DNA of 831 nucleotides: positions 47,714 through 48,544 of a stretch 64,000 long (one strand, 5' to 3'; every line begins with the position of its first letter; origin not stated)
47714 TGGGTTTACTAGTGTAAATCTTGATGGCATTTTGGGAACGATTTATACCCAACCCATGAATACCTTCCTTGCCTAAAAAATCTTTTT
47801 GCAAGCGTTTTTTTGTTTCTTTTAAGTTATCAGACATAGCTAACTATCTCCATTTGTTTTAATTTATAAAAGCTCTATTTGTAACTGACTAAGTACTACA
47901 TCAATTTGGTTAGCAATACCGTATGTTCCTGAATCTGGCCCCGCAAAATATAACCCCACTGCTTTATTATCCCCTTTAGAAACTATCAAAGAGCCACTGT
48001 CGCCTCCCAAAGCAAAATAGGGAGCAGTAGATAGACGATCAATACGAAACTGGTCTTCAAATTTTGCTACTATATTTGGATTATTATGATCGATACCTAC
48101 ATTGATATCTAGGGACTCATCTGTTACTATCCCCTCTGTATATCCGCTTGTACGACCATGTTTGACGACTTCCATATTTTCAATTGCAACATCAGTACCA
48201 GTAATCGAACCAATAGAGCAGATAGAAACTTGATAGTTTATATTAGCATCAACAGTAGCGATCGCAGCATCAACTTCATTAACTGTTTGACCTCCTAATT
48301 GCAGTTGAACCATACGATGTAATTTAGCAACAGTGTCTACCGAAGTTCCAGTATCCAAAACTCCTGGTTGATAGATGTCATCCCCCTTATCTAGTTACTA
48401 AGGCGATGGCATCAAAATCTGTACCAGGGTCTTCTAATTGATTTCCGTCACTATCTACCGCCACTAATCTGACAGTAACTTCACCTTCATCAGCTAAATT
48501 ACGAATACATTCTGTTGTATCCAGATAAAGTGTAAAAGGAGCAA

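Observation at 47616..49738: Tyrosinase + free shield-domain paralogue + trypsin-like protease + pro-domain-like mini-protein: candidate protease-activated phenoloxidase module, decayed here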

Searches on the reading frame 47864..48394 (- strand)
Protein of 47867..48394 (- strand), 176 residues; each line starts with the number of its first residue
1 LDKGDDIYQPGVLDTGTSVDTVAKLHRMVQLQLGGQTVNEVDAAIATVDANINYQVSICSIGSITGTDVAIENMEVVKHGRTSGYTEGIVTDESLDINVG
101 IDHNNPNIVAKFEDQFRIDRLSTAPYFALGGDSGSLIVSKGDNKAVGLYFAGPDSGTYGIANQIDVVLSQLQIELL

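Call 3: search_protein_families(library=pfam, proteins=[window:47864-48358:-], max_evalue=1)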
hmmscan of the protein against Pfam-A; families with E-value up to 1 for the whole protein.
window:47864-48358:- (164 aa): 3 families
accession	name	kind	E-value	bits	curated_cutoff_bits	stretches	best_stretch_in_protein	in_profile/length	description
PF08192.17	Peptidase_S64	-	0.00014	20.9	23.6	1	61-137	589-654/692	Peptidase family S64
PF25819.1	Nal1_C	-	0.00016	21.4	26.1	1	59-132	151-216/268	Nal1 C-terminal domain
PF00949.27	Peptidase_S7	-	0.0025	18.1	20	1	118-157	95-129/131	Peptidase S7, Flavivirus NS3 serine protease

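Call 4: search_protein_families(library=ncbifam, proteins=[window:47864-48358:-], max_evalue=1)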
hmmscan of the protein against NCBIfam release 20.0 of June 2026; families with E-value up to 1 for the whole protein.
window:47864-48358:- (164 aa): 1 family
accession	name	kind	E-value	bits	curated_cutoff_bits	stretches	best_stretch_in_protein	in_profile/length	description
NF041156.1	FolD_Thplmales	equivalog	0.029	13.6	480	1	37-98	173-235/277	bifunctional methylenetetrahydrofolate dehydrogenase/methenyltetrahydrofolate cyclohydrolase FolD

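Call 11: find_homologous_proteins(query=window:47867-48394:-, max_evalue=0.001)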
Query window:47867-48394:- (176 aa): 68 proteins with E <= 0.001 among 166 candidates.
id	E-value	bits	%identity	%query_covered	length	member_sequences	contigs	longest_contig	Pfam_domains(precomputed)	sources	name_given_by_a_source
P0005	7.1e-99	347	99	93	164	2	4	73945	-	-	-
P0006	9.3e-57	210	58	98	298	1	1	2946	-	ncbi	-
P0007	1.1e-56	209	55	98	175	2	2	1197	-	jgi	jgi:hypothetical protein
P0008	1.1e-55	206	57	98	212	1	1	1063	-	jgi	-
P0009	1.6e-55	206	56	98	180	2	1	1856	-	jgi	-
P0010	3.9e-55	204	54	99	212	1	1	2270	-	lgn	-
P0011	2.0e-54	202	57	98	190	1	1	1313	-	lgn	-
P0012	5.7e-54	201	56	97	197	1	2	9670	-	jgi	jgi:hypothetical protein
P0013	6.8e-54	200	57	98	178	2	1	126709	-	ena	-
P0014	3.0e-52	195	55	98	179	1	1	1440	-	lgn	-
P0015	4.4e-52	194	56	99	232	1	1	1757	-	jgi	jgi:hypothetical protein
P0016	7.8e-52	194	56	98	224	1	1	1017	-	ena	-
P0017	1.2e-51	193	55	98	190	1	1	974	-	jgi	jgi:hypothetical protein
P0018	1.4e-50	190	56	99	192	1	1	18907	-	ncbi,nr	ncbi:MAG: S1 family peptidase [Cytophagaceae bacterium]|nr:S1 family peptidase [Cytophagaceae bacter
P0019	2.2e-50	189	53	99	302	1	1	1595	PF25608.1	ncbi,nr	ncbi:MAG: hypothetical protein KDE31_24300, partial [Caldilineaceae bacterium]|nr:hypothetical prote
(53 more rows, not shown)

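Call 12: find_related_loci(query=window:47867-48394:-, collection=genome_contigs, flank=8000)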
Query window:47867-48394:- (176 aa) in genome_contigs; peptide patterns used: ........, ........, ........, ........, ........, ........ (x = any residue, [..] = any of these).
74 stretches matched a pattern; 1 encode a relative of the query (tblastn E <= 1e-3); 1 distinct loci.
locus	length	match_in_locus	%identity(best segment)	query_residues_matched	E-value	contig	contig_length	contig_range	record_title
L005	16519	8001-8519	53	4-176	4e-56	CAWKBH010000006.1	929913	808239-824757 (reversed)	MAG: uncultured Alphaproteobacteria bacterium isolate MFD05442.bin.2.194 genome assembly, contig: contig_16527, whole ge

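Call 16: find_encoding_contigs(protein=P0013, flank=6000, max_places=3)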
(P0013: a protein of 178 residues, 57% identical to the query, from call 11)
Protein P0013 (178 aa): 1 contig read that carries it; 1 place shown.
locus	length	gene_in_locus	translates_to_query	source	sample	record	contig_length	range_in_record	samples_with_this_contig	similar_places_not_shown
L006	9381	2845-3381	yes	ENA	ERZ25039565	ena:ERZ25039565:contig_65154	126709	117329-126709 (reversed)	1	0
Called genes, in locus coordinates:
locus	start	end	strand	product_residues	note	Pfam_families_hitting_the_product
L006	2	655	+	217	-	?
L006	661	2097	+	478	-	PF00204:DNA_gyraseB, PF01751:Toprim, PF21249:GyrB_hook, PF18053:GyrB_insert (weak), PF00986:DNA_gyraseB_C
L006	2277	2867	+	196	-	-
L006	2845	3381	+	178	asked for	-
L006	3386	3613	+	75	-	-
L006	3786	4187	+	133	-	PF07681:DoxX, PF04173:DoxD (weak)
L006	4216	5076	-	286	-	PF18588:WcbI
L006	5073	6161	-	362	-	PF08885:GSCFA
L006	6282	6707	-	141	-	PF00472:RF-1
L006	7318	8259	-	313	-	PF13795:HupE_UreJ_2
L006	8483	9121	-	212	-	-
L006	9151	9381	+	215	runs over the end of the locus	-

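Call 17: find_encoding_contigs(protein=P0018, flank=6000, max_places=3)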
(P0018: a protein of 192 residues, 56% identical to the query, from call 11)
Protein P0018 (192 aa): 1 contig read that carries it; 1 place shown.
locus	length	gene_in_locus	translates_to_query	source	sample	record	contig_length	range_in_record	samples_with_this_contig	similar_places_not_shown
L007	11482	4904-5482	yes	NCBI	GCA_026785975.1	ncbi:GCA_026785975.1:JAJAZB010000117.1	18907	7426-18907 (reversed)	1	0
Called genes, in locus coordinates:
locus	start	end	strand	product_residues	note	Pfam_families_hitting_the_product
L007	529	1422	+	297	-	PF23023:Anti-Pycsar_Apyc1 (weak), PF00753:Lactamase_B, PF12706:Lactamase_B_2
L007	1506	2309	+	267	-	PF01226:Form_Nir_trans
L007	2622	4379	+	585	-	PF00756:Esterase, PF08450:SGL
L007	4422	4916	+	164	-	-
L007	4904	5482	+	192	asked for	-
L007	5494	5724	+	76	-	-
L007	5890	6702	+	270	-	PF00149:Metallophos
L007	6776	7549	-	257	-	PF00535:Glycos_transf_2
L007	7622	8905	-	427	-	PF13439:Glyco_transf_4, PF00534:Glycos_transf_1, PF13692:Glyco_trans_1_4, PF13524:Glyco_trans_1_2 (weak)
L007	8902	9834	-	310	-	-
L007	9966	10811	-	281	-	PF01531:Glyco_transf_11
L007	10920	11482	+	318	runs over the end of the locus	PF13489:Methyltransf_23, PF13847:Methyltransf_31 (faint), PF08241:Methyltransf_11, PF08242:Methyltransf_12, PF13649:Methyltransf_25 (weak)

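Call 21: search_protein_families(library=pfam, proteins=[L005:7434-8522:+, L005:8503-8823:+, L006:3386-3613:+, L007:5494-5724:+, P0019], max_evalue=0.1)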
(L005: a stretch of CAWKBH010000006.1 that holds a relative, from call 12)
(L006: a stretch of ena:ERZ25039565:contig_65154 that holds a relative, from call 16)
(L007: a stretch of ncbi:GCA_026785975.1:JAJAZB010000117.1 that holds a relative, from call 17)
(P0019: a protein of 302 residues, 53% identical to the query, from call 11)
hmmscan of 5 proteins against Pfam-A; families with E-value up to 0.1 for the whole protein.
L005:7434-8522:+ (362 aa): 4 families
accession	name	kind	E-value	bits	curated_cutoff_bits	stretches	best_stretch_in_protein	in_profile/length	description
PF25608.1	NAL1_N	-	3.2e-05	24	27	1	50-94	25-69/80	NARROW LEAF 1 N-terminal domain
PF25819.1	Nal1_C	-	0.0011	18.6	26.1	1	258-334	152-224/268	Nal1 C-terminal domain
PF00949.27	Peptidase_S7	-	0.04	14.2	20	1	316-342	95-120/131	Peptidase S7, Flavivirus NS3 serine protease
PF08192.17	Peptidase_S64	-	0.088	11.7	23.6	1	259-334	589-653/692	Peptidase family S64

L005:8503-8823:+ (106 aa): 0 families

L006:3386-3613:+ (75 aa): 0 families

L007:5494-5724:+ (76 aa): 0 families

P0019 (302 aa): 3 families
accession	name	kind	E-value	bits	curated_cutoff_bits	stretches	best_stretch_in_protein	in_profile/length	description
PF25608.1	NAL1_N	-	4.4e-08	33.2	27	1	1-40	30-69/80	NARROW LEAF 1 N-terminal domain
PF25819.1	Nal1_C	-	0.0003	20.5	26.1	1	196-280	150-230/268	Nal1 C-terminal domain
PF13365.12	Trypsin_2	-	0.034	15.3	27.6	1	111-274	10-144/144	Trypsin-like peptidase domain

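Call 29: find_encoding_contigs(protein=P0005, flank=8000, max_places=6)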
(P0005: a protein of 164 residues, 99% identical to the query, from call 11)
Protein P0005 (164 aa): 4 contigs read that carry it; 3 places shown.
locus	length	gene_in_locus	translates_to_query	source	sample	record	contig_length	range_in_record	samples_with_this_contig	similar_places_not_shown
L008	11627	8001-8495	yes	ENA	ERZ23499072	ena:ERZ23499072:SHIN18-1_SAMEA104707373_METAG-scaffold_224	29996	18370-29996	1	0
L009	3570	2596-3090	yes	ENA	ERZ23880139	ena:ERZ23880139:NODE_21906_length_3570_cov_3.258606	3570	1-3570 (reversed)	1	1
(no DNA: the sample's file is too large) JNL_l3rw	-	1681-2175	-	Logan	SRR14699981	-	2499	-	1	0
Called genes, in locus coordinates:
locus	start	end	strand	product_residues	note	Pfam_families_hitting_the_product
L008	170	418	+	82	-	-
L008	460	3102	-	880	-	PF12705:PDDEXK_1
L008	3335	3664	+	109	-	-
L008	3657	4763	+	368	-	PF01381:HTH_3, PF06114:Peptidase_M78 (weak)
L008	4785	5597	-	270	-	PF02517:Rce1-like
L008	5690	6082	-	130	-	PF14250:AbrB-like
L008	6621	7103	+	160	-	-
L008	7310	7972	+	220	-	-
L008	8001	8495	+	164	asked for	-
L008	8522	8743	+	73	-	-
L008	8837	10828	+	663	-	PF00109:ketoacyl-synt, PF02801:Ketoacyl-synt_C, PF16197:KAsynt_C_assoc, PF22336:RhiE-like_linker, PF22621:CurL-like_PKS_C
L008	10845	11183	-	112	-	PF01257:2Fe-2S_thioredx (weak)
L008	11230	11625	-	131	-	?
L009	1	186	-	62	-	?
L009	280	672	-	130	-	PF14250:AbrB-like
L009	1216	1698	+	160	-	-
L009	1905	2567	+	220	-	-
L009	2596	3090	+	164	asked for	-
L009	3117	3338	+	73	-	-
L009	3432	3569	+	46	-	?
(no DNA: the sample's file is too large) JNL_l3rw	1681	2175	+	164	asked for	-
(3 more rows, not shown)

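Call 35: find_related_loci(query=A4, collection=genome_contigs, flank=10000)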
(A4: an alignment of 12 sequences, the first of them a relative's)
Query A4 (362 aa) in genome_contigs; peptide patterns used: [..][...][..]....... (x = any residue, [..] = any of these).
289 stretches matched a pattern; 261 encode a relative of the query (tblastn E <= 1e-3); the best 80 are kept; 80 distinct loci.
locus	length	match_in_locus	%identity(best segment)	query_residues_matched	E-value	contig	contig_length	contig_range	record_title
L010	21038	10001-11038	54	1-362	2e-127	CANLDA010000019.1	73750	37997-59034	uncultured Rhodobacteraceae bacterium isolate 3-368-3Z.fasta genome assembly, contig: NODE_19, whole genome shotgun sequ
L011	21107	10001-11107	50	1-362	4e-118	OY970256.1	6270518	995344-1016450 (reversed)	MAG: Pyrinomonadaceae bacterium isolate MFD09212.bin.c.2 genome assembly, chromosome: 1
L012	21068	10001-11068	50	3-362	7e-113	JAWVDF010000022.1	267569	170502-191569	MAG: Blastocatellia bacterium isolate BP_40 scaffold_6456825, whole genome shotgun sequence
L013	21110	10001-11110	51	2-362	6e-111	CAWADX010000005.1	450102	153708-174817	MAG: uncultured Acidobacteriota bacterium isolate MFD03346.bin.1.39 genome assembly, contig: contig_32427, whole genome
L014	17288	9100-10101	52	12-362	2e-108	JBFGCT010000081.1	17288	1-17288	MAG: Ilumatobacteraceae bacterium isolate Mix_sand02.2020.12.D.14 k141_1316014_length_17288_cov_17.0141, whole genome sh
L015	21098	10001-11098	50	2-360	5e-107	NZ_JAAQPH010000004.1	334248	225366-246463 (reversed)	Pelagibius litoralis strain DSM 21314 Scaffold4_1, whole genome shotgun sequence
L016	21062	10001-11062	52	8-362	1e-106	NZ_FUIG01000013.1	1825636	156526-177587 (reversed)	Mesorhizobium delmotii strain STM 462, whole genome shotgun sequence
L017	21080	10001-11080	46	3-362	2e-104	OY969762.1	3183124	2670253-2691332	MAG: Candidatus Aminicenantes bacterium isolate MFD04408.bin.c.1 genome assembly, chromosome: 1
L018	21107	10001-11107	50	3-362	3e-104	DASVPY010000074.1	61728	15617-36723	MAG TPA_asm: Pyrinomonadaceae bacterium isolate SMAG_U3191 k141_162888, whole genome shotgun sequence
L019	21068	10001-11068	53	12-362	3e-103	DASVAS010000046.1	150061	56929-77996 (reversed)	MAG TPA_asm: Thermoanaerobaculia bacterium isolate SMAG_U1959 k141_1442390, whole genome shotgun sequence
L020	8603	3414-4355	52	38-362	1e-102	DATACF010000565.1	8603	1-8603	MAG TPA_asm: Longimicrobium sp. isolate SMAG_U6717 k141_2057224, whole genome shotgun sequence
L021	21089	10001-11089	48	3-362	9e-103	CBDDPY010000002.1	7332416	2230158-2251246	MAG: Alphaproteobacteria bacterium isolate c8c04a1d-975f-49ae-a333-9dd0332b5757 genome assembly, contig: chromosome_2, w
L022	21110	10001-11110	48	2-360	3e-101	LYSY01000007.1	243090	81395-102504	MAG: Rhodospirillales bacterium BBD 1991-14 Richardson_scaffold_24, whole genome shotgun sequence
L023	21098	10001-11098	50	2-360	3e-100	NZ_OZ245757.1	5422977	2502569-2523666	MAG: Pelagibius sp. isolate 760ca8d6-3f45-411e-84d6-76e93a98b049 chromosome 1, complete sequence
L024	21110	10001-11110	47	2-360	1e-99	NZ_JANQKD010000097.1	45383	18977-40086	MAG: Pelagibius sp. isolate PL25a_bin.145 k99_1364764, whole genome shotgun sequence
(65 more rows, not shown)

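Call 49: search_solved_structures(query=A4, max_evalue=0.01)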
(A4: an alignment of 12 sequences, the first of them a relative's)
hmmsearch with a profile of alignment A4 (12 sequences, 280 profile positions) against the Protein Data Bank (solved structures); distinct sequences matched with E-value up to 0.01: 20.
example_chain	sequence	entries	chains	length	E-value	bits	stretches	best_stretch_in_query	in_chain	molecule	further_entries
8hau_A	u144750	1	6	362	1.7e-07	34.6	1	176-256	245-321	Protein NARROW LEAF 1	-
8pme_A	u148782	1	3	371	1.8e-07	34.6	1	176-256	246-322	Narrow leaf 1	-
8hat_F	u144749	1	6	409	2.1e-07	34.4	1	176-256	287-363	Protein NARROW LEAF 1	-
8pml_A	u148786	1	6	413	2.2e-07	34.3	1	176-256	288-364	Protein NARROW LEAF 1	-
8pmg_A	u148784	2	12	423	2.3e-07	34.3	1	176-256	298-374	Protein NARROW LEAF 1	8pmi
8pmm_A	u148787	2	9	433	2.3e-07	34.2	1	176-256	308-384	Protein NARROW LEAF 1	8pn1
8has_A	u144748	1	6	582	3.5e-07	33.7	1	176-256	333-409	Protein NARROW LEAF 1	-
8pn2_A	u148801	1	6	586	3.5e-07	33.6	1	176-256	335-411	Protein NARROW LEAF 1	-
7y77_A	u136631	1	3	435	6.8e-07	32.7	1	176-256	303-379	Protein NARROW LEAF 1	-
5mrr_A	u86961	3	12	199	0.0013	21.9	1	166-201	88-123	Lytic endopeptidase preproenzyme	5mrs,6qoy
3urc_A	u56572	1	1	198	0.0014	21.8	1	166-201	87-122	Alpha-lytic protease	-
1p09_A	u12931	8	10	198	0.0015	21.8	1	166-201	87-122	ALPHA-LYTIC PROTEASE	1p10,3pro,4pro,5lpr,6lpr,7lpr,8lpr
1gba_A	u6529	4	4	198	0.0015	21.8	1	166-201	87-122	ALPHA-LYTIC PROTEASE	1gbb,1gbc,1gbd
1gbe_A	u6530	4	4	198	0.0015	21.8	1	166-201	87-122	ALPHA-LYTIC PROTEASE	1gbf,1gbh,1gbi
3m7u_A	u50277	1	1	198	0.0031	20.7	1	163-201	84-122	Alpha-lytic protease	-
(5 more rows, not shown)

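Call 62: search_protein_families(library=pfam, alignment_id=A7, max_evalue=0.00001)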
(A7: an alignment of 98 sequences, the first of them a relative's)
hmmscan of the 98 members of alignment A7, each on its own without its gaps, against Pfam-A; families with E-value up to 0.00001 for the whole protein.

A. member 1, L005:5883-6740:- (286 aa): 1 family
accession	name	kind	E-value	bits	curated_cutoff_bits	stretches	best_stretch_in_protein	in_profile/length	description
PF00563.25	EAL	-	2.3e-55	188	31.3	1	38-267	4-236/236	EAL domain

B. families by the number of members that match (of 98 scanned): 79 families (the first 25 are shown)
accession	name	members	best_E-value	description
PF00496.27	SBP_bac_5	2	3.8e-93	Bacterial extracellular solute-binding proteins, family 5 Middle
PF07859.19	Abhydrolase_3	2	4.6e-73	alpha/beta hydrolase fold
PF00563.25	EAL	2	3.4e-72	EAL domain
PF00264.25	Tyrosinase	2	8.4e-46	Common central domain of tyrosinase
PF20434.5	BD-FAE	2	2.2e-25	BD-FAE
PF08281.18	Sigma70_r4_2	2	1.1e-18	Sigma-70, region 4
PF00135.34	COesterase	2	1.9e-11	Carboxylesterase family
PF02538.19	Hydantoinase_B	1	1.1e-201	Hydantoinase B/oxoprolinase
PF00521.26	DNA_topoisoIV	1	9.4e-159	DNA gyrase/topoisomerase IV, subunit A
PF01804.23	Penicil_amidase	1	4.6e-140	Penicillin amidase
PF05960.17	DUF885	1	7.8e-86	Bacterial protein of unknown function (DUF885)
PF03989.18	DNA_gyraseA_C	1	1.7e-69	DNA gyrase C-terminal domain, beta-propeller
PF00365.25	PFK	1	7.6e-63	Phosphofructokinase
PF12770.12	CHAT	1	2.6e-57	CHAT domain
PF07298.16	NnrU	1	1.2e-54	NnrU protein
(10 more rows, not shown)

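Call 64: find_related_loci(query=A4, collection=metagenome_contigs, flank=10000)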
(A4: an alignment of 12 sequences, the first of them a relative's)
Query A4 (362 aa) in metagenome_contigs; peptide patterns used: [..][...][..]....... (x = any residue, [..] = any of these).
367 stretches matched a pattern; 313 encode a relative of the query (tblastn E <= 1e-3); the best 80 are kept; 80 distinct loci.
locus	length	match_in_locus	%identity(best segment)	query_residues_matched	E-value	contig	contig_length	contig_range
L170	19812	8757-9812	54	3-362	8e-124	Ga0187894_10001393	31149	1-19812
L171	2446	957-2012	55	3-362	4e-127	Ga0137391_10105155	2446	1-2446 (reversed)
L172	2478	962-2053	51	2-362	8e-125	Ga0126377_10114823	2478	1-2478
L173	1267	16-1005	55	32-362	3e-126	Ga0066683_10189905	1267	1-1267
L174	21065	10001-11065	54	12-362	1e-114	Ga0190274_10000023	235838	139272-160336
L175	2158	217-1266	51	1-354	5e-120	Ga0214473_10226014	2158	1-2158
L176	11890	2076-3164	50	1-362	2e-113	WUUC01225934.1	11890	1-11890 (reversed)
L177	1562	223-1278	51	8-362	4e-120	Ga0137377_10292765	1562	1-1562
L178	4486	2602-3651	52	8-362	6e-112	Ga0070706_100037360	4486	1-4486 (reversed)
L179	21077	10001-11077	51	12-362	2e-110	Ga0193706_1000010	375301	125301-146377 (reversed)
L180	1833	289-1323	51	3-362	2e-117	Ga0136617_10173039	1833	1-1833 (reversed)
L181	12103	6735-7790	51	8-362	2e-109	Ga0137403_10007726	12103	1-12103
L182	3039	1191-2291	49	1-362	8e-113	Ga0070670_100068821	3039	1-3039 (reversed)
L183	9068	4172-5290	50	3-362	2e-109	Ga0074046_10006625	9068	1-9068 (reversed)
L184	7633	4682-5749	49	3-362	4e-109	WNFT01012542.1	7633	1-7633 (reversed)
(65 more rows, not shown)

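Call 71: find_encoding_contigs(protein=P0006, flank=5000, max_places=3)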
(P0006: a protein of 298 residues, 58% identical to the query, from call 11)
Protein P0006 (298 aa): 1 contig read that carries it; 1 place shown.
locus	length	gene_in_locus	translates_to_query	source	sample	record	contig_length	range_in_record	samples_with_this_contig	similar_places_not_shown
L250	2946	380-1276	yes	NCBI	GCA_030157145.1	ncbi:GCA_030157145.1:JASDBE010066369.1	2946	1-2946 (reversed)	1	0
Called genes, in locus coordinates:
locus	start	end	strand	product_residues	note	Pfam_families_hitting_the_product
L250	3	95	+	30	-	?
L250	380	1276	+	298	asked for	-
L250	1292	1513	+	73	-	-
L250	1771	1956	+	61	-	PF21351:TetR_C_41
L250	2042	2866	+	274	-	PF01209:Ubie_methyltran, PF13489:Methyltransf_23, PF01135:PCMT, PF01170:UPF0020 (faint), PF08241:Methyltransf_11, PF08242:Methyltransf_12, PF13649:Methyltransf_25, PF13847:Methyltransf_31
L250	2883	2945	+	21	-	?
